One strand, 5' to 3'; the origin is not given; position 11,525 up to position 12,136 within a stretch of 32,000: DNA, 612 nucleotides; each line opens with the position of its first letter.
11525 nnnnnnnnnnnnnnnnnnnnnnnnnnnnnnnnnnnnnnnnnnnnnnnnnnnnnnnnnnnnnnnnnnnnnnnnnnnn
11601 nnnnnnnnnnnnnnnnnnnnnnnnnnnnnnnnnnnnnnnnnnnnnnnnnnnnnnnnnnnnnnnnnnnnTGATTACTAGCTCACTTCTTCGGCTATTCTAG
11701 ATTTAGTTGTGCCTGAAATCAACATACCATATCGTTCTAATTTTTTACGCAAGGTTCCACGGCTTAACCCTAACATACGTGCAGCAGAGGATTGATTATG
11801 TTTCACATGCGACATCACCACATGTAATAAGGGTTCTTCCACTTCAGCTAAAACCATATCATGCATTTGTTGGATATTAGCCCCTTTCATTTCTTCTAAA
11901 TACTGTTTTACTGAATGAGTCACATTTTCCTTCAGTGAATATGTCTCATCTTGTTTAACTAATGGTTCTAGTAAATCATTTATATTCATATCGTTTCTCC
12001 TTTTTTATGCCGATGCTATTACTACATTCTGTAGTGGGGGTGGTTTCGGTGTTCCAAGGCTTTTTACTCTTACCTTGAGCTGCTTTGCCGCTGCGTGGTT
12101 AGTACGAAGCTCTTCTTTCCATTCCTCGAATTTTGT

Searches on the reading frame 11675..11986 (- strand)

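Call 7: search_protein_families(library=pfam, proteins=[window:11675-11986:-], max_evalue=0.01)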
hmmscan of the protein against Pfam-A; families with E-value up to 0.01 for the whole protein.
window:11675-11986:- (103 aa): 2 families
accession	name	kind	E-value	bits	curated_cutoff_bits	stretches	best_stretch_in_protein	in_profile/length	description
PF02954.25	HTH_8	-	3.1e-12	46.4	22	1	46-86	2-42/42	Bacterial regulatory protein, Fis family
PF13551.12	HTH_29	-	0.0095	16.5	28.1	0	63-86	12-36/64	Winged helix-turn helix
